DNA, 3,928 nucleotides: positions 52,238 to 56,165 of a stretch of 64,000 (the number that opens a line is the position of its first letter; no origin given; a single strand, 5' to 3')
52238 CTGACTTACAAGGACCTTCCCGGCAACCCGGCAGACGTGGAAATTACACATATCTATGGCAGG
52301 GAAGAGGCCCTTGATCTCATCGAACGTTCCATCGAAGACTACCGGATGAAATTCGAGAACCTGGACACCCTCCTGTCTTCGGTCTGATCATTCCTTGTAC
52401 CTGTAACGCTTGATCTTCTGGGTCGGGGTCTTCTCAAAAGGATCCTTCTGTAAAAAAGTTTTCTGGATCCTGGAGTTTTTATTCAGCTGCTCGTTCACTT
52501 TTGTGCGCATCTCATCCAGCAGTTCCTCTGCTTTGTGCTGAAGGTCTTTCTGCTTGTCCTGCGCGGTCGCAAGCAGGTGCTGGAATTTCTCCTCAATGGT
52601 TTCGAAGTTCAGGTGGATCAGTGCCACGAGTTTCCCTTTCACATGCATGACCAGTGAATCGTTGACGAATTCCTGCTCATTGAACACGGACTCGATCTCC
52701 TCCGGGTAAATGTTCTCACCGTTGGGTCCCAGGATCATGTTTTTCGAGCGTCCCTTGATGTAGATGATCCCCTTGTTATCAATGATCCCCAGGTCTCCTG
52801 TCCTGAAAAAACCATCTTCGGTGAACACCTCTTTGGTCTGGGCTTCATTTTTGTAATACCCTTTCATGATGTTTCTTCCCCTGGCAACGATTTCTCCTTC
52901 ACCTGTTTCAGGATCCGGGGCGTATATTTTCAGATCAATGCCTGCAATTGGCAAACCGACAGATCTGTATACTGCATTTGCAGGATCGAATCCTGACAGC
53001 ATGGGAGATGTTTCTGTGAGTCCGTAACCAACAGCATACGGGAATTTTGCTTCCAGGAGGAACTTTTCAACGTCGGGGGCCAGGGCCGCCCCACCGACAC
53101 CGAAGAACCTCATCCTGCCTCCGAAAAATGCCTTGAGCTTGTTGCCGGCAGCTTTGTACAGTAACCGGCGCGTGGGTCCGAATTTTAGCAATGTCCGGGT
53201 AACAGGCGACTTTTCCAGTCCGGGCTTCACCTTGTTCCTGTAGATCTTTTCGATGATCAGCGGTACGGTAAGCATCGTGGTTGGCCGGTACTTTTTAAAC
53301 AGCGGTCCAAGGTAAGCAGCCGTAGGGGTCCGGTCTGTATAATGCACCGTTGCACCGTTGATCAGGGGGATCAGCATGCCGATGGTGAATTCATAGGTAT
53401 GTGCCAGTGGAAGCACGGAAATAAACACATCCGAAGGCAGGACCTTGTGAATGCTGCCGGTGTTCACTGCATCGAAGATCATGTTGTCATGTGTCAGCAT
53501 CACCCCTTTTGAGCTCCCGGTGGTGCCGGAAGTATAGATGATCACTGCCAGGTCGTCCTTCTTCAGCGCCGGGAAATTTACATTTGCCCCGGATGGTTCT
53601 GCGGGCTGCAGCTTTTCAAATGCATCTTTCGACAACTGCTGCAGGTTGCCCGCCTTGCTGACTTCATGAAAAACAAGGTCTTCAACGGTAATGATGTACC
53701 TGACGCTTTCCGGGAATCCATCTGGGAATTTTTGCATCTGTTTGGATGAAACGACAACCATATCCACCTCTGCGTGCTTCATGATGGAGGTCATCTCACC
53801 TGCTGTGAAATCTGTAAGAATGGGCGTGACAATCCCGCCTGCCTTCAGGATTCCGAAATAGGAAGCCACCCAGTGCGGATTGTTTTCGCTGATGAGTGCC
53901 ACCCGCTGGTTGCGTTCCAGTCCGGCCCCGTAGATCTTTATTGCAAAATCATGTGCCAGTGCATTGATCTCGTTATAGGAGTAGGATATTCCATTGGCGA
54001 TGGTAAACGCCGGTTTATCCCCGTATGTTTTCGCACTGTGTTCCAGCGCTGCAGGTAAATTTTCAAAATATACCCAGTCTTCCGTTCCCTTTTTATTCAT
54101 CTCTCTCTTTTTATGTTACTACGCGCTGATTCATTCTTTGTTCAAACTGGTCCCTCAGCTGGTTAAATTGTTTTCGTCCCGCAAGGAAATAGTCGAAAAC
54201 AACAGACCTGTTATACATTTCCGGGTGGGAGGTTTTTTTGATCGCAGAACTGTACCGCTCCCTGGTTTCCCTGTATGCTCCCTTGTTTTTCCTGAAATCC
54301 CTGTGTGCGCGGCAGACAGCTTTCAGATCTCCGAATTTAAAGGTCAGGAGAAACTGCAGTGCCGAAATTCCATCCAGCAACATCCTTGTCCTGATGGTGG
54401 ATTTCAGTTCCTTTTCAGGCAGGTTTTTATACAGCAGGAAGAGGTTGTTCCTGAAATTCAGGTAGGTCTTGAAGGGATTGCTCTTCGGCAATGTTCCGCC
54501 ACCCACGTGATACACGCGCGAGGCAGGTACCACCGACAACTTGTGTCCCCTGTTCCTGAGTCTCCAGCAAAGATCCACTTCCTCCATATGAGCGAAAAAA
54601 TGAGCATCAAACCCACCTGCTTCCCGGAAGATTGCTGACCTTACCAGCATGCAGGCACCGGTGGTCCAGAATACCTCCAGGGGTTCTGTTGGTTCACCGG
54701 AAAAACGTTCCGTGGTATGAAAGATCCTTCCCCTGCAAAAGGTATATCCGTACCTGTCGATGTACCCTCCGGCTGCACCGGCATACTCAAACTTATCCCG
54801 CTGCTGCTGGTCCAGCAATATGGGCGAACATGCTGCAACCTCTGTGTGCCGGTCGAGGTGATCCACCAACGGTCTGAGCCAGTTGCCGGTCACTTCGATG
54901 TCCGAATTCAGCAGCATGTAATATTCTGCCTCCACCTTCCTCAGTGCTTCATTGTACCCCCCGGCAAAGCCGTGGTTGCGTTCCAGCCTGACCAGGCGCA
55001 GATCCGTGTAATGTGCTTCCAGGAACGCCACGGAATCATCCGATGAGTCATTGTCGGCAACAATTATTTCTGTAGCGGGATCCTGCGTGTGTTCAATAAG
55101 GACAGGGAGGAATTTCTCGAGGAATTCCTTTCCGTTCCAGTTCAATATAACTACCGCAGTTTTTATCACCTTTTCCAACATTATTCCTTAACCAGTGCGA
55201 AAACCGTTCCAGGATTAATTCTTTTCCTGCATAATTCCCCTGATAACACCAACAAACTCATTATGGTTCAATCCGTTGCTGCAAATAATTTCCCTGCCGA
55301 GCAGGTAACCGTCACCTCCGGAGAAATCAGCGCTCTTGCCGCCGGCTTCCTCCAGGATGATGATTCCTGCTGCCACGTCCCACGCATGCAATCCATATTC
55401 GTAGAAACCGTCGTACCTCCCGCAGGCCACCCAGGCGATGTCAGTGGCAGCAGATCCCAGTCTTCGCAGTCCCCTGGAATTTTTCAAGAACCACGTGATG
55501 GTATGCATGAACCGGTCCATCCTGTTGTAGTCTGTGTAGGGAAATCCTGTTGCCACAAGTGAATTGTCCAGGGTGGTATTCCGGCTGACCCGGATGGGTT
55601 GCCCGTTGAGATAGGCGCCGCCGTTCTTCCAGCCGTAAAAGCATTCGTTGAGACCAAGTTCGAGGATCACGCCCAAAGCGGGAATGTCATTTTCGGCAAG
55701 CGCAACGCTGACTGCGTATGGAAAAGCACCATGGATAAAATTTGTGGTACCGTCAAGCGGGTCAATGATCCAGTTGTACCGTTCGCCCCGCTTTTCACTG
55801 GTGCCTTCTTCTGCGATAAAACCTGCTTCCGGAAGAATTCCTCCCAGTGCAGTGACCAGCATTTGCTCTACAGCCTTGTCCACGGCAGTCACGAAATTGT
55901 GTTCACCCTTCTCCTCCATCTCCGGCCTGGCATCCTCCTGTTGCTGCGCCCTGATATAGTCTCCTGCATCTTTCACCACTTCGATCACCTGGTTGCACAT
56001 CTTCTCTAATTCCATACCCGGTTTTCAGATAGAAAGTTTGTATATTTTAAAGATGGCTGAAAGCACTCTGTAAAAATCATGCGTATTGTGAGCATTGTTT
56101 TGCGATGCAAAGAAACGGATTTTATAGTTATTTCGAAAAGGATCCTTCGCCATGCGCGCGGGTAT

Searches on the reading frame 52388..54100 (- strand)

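Call 66: search_protein_families(library=pfam, proteins=[window:52388-54100:-], max_evalue=0.0001)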
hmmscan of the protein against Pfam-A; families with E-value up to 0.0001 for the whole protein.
window:52388-54100:- (570 aa): 1 family
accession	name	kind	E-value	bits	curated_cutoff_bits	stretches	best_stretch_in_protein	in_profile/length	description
PF00501.34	AMP-binding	-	5.7e-79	266.1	29.9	1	19-416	1-384/384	AMP-binding enzyme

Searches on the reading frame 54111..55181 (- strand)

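Call 66: search_protein_families(library=pfam, proteins=[window:54111-55181:-], max_evalue=0.0001)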
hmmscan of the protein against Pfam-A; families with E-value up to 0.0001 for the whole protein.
window:54111-55181:- (356 aa): 4 families
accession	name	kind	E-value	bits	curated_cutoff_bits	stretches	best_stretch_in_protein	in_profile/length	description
PF00535.33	Glycos_transf_2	-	1.9e-21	77.1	23.3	1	10-185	2-164/168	Glycosyl transferase family 2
PF13641.12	Glyco_tranf_2_3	-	1.2e-09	39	27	1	8-229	3-215/230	Glycosyltransferase like family 2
PF10111.15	Glyco_tranf_2_2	-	1.4e-06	28.4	27.3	1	20-241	14-232/276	Glycosyltransferase like family 2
PF13632.12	Glyco_trans_2_3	-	3.5e-06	27.4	27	1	89-228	3-126/198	Glycosyl transferase family group 2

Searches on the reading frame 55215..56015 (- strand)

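Call 66: search_protein_families(library=pfam, proteins=[window:55215-56015:-], max_evalue=0.0001)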
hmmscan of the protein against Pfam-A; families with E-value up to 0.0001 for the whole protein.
window:55215-56015:- (266 aa): 1 family
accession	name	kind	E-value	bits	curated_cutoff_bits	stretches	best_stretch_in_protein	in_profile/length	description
PF00459.30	Inositol_P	-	3.7e-62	210.7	27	1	3-255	2-263/271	Inositol monophosphatase family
